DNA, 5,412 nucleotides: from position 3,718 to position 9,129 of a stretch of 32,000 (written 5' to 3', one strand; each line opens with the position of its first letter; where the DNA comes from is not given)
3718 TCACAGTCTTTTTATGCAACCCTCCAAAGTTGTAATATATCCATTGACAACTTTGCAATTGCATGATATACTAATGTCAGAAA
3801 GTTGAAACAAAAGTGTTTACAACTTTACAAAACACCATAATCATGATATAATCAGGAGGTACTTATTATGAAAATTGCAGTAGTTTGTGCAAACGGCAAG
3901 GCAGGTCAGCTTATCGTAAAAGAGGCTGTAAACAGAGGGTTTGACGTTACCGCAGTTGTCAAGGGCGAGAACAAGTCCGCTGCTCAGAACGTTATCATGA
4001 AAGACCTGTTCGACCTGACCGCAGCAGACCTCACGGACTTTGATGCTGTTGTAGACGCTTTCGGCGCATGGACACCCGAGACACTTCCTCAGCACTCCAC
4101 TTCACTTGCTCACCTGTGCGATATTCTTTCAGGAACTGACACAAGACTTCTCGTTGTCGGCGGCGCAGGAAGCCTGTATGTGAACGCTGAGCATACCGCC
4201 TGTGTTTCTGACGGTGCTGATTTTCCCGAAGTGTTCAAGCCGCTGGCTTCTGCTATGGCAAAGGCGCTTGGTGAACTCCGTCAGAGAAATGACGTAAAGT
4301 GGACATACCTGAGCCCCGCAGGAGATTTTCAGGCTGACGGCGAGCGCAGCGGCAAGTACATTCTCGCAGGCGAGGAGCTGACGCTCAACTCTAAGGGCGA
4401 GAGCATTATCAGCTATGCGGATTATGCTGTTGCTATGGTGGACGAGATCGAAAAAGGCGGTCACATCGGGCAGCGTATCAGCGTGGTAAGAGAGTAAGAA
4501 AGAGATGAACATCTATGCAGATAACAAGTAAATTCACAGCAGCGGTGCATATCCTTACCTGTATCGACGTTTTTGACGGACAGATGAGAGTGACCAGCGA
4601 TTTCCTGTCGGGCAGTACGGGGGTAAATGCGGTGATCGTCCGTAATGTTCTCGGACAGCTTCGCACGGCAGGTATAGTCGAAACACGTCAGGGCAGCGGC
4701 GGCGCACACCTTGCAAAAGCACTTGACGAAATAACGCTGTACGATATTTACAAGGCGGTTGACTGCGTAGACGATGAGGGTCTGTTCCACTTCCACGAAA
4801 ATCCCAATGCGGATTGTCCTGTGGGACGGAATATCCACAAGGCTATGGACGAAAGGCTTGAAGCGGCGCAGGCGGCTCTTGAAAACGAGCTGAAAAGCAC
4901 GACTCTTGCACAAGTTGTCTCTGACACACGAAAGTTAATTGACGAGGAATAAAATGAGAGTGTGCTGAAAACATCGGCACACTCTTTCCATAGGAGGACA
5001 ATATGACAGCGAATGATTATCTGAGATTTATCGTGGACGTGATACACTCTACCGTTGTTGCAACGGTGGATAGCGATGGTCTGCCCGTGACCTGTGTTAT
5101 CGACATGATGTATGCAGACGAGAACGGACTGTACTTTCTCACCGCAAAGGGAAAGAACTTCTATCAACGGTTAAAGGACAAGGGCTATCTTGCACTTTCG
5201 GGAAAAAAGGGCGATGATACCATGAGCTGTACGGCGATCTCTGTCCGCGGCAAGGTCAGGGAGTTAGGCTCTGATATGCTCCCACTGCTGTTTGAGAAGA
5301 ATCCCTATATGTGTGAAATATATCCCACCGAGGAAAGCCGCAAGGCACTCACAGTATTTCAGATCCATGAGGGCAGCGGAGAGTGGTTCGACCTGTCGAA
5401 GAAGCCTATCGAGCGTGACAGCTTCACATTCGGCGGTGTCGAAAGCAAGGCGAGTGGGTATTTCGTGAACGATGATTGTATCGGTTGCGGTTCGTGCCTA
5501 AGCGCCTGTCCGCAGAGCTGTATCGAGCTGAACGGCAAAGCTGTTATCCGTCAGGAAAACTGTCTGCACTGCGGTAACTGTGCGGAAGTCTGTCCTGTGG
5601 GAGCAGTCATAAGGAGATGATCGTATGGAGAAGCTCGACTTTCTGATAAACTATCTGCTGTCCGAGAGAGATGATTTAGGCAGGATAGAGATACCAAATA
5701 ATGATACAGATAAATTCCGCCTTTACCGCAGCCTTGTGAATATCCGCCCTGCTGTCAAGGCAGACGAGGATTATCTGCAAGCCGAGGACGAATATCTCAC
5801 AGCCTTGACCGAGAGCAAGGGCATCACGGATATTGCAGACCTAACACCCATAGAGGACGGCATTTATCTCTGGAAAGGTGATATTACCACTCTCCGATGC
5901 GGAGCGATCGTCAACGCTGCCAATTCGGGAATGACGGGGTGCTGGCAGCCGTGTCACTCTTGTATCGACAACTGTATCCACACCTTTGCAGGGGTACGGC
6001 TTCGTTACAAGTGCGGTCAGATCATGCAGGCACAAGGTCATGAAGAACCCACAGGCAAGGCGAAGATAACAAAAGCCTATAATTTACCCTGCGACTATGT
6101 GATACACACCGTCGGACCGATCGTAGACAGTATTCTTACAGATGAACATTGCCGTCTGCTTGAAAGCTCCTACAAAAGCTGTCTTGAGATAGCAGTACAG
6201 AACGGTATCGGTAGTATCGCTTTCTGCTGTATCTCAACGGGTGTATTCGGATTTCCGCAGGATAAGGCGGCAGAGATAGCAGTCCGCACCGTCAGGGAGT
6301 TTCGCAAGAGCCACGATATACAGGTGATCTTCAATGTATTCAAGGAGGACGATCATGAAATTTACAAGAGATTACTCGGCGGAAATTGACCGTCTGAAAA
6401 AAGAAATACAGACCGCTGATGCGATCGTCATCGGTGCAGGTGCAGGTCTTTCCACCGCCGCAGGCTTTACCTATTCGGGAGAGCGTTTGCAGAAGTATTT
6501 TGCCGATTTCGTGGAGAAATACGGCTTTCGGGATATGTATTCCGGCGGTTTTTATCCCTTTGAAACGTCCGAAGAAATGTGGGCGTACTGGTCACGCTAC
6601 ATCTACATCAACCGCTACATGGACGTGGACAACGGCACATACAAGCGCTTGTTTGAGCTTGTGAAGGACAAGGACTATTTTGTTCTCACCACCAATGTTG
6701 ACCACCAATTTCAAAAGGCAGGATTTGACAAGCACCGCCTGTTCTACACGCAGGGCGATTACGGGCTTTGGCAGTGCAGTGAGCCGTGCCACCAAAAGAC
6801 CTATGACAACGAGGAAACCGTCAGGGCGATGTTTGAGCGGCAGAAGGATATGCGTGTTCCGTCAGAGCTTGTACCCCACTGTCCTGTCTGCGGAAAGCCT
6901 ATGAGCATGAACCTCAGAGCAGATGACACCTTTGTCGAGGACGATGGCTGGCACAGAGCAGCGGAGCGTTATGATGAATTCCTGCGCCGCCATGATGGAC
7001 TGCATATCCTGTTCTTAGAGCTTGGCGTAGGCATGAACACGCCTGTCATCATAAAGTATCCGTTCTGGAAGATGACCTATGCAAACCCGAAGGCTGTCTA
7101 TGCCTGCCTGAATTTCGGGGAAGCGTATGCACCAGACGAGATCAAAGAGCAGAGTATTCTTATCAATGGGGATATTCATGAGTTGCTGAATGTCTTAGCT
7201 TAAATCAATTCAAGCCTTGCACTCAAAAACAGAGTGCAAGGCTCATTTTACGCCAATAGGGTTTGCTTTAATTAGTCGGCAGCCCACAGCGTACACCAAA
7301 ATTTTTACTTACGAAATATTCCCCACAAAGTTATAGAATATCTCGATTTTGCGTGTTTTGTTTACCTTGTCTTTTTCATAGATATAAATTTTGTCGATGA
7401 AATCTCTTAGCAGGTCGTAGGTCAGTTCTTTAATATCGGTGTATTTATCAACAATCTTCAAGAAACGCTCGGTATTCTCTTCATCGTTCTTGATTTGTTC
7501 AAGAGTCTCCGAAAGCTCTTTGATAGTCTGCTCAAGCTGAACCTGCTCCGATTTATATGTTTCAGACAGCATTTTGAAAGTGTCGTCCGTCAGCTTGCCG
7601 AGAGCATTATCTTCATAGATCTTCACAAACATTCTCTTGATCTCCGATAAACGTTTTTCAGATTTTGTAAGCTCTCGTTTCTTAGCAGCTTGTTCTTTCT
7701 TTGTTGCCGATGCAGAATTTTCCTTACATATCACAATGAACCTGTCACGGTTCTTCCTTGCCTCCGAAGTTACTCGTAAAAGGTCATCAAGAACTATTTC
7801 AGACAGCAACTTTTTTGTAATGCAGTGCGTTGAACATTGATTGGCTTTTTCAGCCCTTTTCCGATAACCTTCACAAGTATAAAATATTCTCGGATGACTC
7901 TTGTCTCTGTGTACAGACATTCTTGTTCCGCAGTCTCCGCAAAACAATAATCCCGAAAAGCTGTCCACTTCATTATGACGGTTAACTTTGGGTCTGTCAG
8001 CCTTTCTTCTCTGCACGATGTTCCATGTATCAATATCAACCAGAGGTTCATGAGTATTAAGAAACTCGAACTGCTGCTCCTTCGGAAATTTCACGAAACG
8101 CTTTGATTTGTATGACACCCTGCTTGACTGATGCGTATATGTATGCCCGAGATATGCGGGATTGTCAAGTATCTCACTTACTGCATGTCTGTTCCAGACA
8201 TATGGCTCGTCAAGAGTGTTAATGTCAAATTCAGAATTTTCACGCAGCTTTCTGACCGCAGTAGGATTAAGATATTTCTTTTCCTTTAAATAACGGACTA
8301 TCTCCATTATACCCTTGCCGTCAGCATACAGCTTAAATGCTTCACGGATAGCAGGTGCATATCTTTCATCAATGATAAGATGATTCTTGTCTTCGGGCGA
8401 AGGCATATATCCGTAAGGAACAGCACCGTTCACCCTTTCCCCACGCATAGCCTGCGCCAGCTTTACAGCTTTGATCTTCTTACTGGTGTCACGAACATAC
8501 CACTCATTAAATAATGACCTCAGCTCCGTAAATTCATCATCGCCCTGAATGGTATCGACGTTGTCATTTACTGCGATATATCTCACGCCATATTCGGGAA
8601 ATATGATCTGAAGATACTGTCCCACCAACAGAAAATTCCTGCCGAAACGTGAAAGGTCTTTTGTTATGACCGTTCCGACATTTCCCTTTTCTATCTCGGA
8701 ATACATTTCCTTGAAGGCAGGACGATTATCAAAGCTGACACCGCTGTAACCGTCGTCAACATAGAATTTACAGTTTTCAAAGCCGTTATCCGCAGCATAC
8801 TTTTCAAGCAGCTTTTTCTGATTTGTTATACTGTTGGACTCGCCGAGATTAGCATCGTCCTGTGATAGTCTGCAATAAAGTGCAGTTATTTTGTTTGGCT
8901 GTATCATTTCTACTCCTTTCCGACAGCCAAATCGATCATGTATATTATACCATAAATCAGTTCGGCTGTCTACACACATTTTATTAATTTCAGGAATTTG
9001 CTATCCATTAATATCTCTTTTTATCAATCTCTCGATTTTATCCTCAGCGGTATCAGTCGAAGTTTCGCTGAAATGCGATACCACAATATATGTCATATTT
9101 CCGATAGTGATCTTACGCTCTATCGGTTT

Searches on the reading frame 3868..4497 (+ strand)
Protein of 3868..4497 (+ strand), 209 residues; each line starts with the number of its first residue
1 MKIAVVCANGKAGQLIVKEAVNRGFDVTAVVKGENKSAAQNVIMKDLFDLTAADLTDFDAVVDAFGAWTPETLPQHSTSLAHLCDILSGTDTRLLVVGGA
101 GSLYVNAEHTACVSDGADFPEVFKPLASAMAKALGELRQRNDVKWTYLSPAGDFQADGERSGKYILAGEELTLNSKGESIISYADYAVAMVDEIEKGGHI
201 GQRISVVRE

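Call 10: search_protein_families(library=pfam, proteins=[window:3868-4497:+], max_evalue=0.001)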
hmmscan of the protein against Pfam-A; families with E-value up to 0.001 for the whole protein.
window:3868-4497:+ (209 aa): 2 families
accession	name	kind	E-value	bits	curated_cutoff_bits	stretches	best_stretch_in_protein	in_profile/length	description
PF13460.12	NAD_binding_10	-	9.4e-12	45.6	27.2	1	8-192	2-182/184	NAD(P)H-binding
PF05368.20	NmrA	-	0.00038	20.6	27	1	2-65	4-67/298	NmrA-like family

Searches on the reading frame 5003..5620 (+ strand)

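Call 10: search_protein_families(library=pfam, proteins=[window:5003-5620:+], max_evalue=0.001)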
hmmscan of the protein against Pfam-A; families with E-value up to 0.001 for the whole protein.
window:5003-5620:+ (205 aa): 14 families
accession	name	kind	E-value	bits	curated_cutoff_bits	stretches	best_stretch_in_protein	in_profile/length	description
PF00037.32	Fer4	-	1.1e-12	47.6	21.1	2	181-202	2-23/24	4Fe-4S binding domain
PF12838.12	Fer4_7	-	4e-11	43.6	27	1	159-201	2-52/52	4Fe-4S dicluster domain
PF12797.12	Fer4_2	-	1.8e-09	37.3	24.5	2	154-170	5-21/22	4Fe-4S binding domain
PF12837.12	Fer4_6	-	3.4e-09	36.6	25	1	180-201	2-23/24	4Fe-4S binding domain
PF13237.11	Fer4_10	-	8.2e-09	35.7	25.5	1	155-198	5-53/53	4Fe-4S dicluster domain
PF14697.11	Fer4_21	-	8.9e-09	35.8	35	1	156-202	5-56/59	4Fe-4S dicluster domain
PF13187.11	Fer4_9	-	1.8e-08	34.7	27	1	158-201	1-51/52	4Fe-4S dicluster domain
PF13534.11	Fer4_17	-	2.7e-06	28.3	22.2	0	154-172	41-59/61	4Fe-4S dicluster domain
PF25160.1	LdpA_Fe-S-bd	-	3.9e-06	27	27.6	0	154-176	23-45/49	LdpA Fe-S cluster-binding domain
PF13484.11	Fer4_16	-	8.2e-06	27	30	0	159-187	2-29/66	4Fe-4S double cluster binding domain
PF01243.27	PNPOx_N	-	1.5e-05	25.8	28.1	1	16-91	14-79/120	Pyridoxamine 5'-phosphate oxidase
PF12798.12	Fer4_3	-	2.5e-05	25.2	27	0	187-201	1-15/15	4Fe-4S binding domain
PF12800.12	Fer4_4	-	3e-05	24.4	24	0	185-200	2-17/17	4Fe-4S binding domain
PF13183.11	Fer4_8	-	0.00021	22.2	27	0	185-200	52-67/68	4Fe-4S dicluster domain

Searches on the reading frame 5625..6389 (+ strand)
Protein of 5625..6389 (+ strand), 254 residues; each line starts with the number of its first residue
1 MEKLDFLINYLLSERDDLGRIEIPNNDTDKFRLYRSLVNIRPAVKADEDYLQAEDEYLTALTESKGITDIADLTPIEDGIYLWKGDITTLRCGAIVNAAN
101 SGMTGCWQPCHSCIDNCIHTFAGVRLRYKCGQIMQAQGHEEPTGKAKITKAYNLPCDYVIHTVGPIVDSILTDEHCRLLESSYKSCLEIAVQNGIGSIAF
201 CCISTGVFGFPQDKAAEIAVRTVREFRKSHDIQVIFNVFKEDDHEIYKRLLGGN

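Call 10: search_protein_families(library=pfam, proteins=[window:5625-6389:+], max_evalue=0.001)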
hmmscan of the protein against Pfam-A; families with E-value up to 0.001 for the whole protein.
window:5625-6389:+ (254 aa): 1 family
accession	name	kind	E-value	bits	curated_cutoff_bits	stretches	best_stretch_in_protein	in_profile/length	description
PF01661.27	Macro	-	2e-36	124.9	22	1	96-219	1-118/118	Macro domain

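Call 72: search_protein_families(library=padloc, proteins=[window:5625-6389:+], max_evalue=0.001)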
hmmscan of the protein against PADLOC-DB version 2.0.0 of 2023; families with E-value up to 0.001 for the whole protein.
window:5625-6389:+ (254 aa): 0 families

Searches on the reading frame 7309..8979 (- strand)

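Call 10: search_protein_families(library=pfam, proteins=[window:7309-8979:-], max_evalue=0.001)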
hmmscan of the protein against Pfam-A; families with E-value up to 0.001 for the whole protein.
window:7309-8979:- (556 aa): 4 families
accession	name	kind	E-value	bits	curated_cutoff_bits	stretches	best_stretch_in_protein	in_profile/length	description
PF07508.19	Recombinase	-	1e-20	74.3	21.1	1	207-328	3-101/102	Recombinase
PF00239.26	Resolvase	-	2.6e-20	73.4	23.3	1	33-180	2-143/145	Resolvase, N terminal domain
PF14287.11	DUF4368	-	6.9e-20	71.5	25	1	493-555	2-66/67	Domain of unknown function (DUF4368)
PF13408.12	Zn_ribbon_recom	-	7e-14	52.4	25.3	1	341-400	2-57/58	Recombinase zinc beta ribbon domain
